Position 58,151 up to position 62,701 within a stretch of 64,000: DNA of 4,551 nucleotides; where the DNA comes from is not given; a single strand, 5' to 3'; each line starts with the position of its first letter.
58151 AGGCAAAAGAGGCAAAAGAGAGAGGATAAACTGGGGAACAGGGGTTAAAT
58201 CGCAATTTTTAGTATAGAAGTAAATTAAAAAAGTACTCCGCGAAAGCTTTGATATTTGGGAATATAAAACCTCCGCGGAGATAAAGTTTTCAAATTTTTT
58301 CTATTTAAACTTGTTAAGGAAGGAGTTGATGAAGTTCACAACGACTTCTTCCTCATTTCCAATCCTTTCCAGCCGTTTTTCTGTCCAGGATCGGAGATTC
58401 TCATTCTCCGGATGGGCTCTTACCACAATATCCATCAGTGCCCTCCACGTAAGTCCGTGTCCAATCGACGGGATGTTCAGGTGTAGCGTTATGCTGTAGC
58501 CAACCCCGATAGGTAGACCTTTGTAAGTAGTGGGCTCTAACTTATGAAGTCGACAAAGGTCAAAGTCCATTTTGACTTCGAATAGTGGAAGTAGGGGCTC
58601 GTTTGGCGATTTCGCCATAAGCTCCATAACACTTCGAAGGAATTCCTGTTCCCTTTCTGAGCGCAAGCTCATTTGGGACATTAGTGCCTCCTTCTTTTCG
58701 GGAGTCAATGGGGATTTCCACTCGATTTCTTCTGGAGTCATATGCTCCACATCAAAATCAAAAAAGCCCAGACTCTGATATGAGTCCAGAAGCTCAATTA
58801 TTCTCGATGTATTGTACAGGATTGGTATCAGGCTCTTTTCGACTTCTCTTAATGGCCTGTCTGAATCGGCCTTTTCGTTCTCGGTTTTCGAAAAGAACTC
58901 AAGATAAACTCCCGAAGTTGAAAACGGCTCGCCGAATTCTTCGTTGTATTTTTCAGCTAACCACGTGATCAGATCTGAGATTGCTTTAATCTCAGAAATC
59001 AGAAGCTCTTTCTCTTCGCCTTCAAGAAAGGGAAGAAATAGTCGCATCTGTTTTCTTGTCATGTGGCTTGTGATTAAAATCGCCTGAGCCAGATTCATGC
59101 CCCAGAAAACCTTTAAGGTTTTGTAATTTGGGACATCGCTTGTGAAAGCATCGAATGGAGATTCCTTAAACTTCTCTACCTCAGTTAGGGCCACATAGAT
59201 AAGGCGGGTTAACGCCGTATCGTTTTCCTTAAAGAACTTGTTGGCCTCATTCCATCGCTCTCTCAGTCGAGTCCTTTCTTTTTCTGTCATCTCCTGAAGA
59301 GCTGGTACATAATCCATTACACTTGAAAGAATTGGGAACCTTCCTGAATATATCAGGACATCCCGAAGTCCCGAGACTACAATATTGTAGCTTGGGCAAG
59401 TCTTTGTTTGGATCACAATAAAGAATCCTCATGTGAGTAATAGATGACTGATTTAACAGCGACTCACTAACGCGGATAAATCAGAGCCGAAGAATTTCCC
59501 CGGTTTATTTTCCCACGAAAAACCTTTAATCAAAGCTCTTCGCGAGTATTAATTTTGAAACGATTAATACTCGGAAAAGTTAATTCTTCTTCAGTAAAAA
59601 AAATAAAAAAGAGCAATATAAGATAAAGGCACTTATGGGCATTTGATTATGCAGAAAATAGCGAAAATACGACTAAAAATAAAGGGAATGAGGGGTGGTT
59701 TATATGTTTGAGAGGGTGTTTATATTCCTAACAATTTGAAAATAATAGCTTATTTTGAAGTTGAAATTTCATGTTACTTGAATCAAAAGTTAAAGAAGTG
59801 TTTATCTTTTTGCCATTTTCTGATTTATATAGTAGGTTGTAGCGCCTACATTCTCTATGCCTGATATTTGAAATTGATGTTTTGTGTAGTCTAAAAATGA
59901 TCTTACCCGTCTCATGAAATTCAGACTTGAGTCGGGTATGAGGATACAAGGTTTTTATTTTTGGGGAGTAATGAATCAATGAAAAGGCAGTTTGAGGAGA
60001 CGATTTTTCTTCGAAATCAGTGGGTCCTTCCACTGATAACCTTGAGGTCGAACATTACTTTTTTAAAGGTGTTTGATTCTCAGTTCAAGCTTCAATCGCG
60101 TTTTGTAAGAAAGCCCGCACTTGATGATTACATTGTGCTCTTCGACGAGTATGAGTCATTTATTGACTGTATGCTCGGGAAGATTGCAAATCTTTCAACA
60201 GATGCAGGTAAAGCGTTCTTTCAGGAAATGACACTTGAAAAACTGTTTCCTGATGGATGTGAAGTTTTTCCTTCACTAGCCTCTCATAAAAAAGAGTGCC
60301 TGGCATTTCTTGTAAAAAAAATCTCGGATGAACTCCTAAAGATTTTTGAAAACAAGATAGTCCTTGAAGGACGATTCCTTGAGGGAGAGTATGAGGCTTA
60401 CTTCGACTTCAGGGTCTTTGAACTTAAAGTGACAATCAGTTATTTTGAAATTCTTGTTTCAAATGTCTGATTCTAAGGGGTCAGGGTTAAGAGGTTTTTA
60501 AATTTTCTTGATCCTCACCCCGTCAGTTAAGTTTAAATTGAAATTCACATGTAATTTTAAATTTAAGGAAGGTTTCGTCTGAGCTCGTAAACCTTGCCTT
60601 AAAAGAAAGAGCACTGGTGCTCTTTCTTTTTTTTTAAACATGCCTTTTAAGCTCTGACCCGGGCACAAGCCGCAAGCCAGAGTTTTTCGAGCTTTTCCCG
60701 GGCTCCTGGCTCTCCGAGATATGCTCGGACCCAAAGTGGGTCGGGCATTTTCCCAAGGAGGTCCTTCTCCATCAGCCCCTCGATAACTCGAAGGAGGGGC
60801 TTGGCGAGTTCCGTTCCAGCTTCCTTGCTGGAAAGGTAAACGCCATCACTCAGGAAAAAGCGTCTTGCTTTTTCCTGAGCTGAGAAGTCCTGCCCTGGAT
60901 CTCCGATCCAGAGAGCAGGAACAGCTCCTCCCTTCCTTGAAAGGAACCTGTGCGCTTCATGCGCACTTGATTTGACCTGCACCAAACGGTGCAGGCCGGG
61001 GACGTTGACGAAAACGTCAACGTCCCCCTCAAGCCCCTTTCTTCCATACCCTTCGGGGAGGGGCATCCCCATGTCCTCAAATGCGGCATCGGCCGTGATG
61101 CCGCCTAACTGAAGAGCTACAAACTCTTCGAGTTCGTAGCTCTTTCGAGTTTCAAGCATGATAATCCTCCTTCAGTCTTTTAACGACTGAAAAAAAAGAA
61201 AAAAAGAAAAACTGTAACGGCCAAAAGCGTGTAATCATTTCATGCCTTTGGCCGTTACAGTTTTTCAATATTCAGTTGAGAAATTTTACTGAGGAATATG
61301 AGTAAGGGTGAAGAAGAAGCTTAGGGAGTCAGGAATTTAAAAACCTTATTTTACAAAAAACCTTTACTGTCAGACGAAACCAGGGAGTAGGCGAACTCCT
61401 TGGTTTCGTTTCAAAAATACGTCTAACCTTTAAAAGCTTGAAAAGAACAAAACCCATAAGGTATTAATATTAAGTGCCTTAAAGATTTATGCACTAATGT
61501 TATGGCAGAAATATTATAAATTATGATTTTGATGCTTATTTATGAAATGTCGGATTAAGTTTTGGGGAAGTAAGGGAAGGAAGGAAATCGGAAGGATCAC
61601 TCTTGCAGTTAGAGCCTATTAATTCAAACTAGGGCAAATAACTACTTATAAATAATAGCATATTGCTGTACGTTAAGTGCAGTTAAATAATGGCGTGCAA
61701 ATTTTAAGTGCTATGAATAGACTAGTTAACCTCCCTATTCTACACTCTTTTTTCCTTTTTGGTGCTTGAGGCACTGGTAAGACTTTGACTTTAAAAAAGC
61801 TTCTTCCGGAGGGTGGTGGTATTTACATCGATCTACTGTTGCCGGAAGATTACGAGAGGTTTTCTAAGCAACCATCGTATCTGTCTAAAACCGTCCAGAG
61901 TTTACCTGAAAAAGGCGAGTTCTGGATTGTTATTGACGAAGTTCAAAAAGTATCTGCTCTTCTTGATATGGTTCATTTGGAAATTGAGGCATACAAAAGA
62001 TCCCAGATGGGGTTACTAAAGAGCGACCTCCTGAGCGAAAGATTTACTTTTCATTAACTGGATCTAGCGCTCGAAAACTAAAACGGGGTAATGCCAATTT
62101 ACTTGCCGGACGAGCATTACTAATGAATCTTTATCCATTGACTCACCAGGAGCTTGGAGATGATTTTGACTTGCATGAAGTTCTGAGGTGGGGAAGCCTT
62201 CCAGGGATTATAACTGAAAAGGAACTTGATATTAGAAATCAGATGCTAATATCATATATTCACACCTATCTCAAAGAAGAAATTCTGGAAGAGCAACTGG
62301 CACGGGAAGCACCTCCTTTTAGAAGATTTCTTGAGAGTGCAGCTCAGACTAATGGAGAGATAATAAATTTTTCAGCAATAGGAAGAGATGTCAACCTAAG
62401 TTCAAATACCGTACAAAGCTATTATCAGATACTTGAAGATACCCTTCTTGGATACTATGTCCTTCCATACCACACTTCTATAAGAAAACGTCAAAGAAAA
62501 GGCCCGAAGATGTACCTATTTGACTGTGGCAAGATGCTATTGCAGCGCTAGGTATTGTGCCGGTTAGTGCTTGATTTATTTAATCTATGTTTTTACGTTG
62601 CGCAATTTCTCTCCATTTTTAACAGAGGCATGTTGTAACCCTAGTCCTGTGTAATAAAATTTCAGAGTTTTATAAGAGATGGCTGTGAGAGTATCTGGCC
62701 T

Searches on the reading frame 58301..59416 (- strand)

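Call 47: search_protein_families(library=pfam, proteins=[window:58301-59416:-], max_evalue=0.1)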
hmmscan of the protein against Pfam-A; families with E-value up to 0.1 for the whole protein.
window:58301-59416:- (371 aa): 1 family
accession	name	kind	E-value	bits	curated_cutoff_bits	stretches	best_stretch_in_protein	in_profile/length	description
PF01480.22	PWI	-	0.017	15.9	22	1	340-369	2-32/72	PWI domain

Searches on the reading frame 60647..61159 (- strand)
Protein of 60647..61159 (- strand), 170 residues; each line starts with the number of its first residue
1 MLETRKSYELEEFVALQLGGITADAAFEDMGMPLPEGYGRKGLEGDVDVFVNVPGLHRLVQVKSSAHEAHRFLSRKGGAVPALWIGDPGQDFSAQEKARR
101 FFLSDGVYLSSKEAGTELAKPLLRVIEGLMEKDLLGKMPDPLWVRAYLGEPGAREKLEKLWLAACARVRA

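Call 46: search_protein_families(library=phrogs, proteins=[window:60647-61159:-], max_evalue=0.1)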
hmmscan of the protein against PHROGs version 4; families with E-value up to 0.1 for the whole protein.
window:60647-61159:- (170 aa): 0 families

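Call 47: search_protein_families(library=pfam, proteins=[window:60647-61159:-], max_evalue=0.1)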
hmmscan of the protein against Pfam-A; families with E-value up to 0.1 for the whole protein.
window:60647-61159:- (170 aa): 0 families

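Call 48: search_protein_families(library=padloc, proteins=[window:60647-61159:-], max_evalue=0.1)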
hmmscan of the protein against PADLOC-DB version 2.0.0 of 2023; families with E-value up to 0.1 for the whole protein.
window:60647-61159:- (170 aa): 0 families

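Call 67: search_solved_structures(query=window:60647-61156:-, max_evalue=1)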
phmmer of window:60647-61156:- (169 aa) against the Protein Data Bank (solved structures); distinct sequences matched with E-value up to 1: 0.

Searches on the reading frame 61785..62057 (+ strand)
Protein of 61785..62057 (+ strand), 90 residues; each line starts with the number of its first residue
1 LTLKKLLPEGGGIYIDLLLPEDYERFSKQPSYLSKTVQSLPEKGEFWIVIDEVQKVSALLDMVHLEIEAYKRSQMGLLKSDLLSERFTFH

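Call 47: search_protein_families(library=pfam, proteins=[window:61785-62057:+], max_evalue=0.1)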
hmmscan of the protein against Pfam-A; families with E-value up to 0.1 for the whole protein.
window:61785-62057:+ (90 aa): 2 families
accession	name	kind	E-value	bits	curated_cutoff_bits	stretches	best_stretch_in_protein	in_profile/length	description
PF13173.12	AAA_14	-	0.00015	22.2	27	1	5-75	25-93/129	AAA domain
PF16433.10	DUF5030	-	0.071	12.9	25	1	6-44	244-283/314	Domain of unknown function (DUF5030)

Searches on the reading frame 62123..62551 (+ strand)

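Call 47: search_protein_families(library=pfam, proteins=[window:62123-62551:+], max_evalue=0.1)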
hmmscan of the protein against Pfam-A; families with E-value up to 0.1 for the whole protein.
window:62123-62551:+ (142 aa): 1 family
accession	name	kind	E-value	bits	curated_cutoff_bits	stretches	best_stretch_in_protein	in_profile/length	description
PF13635.12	DUF4143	-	8.1e-16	58.6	28.1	1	54-136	4-86/160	Domain of unknown function (DUF4143)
